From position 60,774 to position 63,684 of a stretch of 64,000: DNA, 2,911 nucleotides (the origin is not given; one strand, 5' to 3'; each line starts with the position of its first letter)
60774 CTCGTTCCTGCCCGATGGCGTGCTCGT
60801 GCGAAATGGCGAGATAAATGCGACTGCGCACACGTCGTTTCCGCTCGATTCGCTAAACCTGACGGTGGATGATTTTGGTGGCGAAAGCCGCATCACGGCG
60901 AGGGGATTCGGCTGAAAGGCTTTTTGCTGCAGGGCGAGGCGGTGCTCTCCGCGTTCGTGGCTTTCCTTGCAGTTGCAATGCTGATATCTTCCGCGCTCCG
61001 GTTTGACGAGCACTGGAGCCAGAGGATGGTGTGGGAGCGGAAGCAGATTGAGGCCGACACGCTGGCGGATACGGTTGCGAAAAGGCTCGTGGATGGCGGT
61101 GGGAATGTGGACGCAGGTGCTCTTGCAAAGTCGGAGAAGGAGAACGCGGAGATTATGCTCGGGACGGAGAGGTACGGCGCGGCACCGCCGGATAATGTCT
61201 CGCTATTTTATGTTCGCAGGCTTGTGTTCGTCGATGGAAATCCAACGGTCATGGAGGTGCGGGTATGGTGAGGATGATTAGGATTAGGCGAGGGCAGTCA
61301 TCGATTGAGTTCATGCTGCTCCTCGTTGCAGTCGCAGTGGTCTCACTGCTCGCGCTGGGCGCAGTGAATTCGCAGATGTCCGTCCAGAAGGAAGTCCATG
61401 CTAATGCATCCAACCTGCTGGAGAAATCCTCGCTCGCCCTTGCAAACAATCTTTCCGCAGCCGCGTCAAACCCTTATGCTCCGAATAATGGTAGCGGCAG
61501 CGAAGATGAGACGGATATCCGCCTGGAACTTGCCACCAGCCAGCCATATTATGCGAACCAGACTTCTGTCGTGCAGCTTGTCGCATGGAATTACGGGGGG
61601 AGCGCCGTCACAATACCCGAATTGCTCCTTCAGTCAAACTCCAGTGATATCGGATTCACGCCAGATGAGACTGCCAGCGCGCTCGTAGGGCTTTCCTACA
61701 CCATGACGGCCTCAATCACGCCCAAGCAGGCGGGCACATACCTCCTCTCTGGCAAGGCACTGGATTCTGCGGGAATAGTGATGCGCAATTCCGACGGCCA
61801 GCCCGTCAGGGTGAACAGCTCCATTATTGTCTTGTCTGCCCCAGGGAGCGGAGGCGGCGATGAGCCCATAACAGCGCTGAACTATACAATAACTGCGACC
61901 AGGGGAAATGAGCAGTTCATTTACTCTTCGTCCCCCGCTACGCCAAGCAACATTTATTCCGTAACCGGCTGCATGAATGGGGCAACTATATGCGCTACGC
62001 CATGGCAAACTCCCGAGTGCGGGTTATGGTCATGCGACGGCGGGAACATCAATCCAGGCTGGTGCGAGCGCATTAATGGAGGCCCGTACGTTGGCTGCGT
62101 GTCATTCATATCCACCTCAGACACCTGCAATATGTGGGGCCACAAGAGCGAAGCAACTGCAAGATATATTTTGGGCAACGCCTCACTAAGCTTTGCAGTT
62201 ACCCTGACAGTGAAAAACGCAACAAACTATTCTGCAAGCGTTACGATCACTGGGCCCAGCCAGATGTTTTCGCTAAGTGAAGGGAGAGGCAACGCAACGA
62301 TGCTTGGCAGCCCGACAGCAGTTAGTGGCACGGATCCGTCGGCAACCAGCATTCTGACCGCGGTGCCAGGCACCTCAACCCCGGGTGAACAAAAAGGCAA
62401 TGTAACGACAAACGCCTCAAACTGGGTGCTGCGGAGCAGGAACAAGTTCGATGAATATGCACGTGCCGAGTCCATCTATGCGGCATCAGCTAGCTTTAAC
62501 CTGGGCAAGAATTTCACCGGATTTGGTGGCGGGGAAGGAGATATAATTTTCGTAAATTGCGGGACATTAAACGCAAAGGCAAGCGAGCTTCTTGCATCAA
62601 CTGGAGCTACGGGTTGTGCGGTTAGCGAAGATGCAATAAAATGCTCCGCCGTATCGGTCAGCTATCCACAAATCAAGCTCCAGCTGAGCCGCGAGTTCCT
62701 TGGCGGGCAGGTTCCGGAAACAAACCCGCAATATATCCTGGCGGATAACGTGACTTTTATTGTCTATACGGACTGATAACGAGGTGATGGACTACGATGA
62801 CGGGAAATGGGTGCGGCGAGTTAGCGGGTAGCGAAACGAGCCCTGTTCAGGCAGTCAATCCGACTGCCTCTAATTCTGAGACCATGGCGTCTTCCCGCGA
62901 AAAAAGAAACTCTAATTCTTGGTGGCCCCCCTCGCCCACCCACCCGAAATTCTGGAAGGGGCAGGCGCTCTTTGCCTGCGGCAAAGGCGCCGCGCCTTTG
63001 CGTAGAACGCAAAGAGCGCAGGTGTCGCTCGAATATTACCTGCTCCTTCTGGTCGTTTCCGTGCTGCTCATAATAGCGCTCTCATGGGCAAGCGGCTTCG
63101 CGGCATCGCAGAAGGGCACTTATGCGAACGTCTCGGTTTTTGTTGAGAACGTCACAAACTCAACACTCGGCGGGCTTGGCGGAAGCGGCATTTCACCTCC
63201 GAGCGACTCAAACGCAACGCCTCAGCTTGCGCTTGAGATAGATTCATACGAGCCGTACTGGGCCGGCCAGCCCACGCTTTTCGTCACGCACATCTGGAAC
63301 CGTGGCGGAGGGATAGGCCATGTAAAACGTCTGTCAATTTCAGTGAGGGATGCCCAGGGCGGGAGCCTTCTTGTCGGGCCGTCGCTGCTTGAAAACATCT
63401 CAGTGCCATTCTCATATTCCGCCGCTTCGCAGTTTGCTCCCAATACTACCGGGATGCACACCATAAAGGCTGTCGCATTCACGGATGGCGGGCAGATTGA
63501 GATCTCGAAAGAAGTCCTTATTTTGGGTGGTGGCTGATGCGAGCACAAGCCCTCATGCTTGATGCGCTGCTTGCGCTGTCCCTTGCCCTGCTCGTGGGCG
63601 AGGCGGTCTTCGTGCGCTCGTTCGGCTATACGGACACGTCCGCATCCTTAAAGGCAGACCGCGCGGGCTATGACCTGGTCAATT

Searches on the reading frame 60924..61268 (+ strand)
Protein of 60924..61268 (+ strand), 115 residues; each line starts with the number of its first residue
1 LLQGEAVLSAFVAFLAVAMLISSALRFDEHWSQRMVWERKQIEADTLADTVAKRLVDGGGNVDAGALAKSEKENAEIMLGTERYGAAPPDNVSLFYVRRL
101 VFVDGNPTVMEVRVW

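Call 3: search_protein_families(library=pfam, proteins=[window:60924-61268:+], max_evalue=0.01)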
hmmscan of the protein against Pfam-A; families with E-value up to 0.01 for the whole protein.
window:60924-61268:+ (115 aa): 1 family
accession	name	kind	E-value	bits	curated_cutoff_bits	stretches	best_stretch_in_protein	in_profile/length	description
PF23958.1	DUF7287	-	0.0082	17.2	27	0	39-115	84-157/157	Family of unknown function (DUF7287)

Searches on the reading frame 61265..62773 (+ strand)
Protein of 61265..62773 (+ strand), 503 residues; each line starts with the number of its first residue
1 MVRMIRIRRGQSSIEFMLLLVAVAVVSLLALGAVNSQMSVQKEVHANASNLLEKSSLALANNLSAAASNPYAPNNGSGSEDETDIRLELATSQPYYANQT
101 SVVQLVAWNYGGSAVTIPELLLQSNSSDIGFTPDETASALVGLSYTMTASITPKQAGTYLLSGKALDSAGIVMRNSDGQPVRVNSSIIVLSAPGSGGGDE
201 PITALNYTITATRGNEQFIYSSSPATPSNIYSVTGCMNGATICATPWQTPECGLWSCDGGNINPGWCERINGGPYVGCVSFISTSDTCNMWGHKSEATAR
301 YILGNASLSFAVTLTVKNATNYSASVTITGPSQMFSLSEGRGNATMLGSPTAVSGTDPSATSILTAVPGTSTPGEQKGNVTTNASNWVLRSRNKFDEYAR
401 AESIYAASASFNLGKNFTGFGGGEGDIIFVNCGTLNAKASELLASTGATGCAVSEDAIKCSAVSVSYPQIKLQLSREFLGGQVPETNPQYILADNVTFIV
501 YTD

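Call 3: search_protein_families(library=pfam, proteins=[window:61265-62773:+], max_evalue=0.01)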
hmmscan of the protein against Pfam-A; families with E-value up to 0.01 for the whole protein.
window:61265-62773:+ (503 aa): 1 family
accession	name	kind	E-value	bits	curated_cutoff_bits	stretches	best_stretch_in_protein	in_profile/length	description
PF04021.17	Class_IIIsignal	-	0.0028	18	23.7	1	8-30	1-23/27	Class III signal peptide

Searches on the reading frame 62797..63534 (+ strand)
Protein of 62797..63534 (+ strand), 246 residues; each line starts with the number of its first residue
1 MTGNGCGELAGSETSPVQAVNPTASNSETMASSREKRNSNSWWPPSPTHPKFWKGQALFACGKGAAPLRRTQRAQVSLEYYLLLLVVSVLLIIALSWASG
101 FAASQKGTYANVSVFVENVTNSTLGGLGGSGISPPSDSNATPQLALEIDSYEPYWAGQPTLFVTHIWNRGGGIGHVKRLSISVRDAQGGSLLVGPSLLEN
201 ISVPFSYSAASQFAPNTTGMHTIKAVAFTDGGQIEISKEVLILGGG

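Call 3: search_protein_families(library=pfam, proteins=[window:62797-63534:+], max_evalue=0.01)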
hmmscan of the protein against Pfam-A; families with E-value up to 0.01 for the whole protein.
window:62797-63534:+ (246 aa): 1 family
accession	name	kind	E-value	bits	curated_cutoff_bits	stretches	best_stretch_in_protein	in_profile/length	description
PF04021.17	Class_IIIsignal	-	0.0041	17.5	23.7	1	73-95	2-24/27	Class III signal peptide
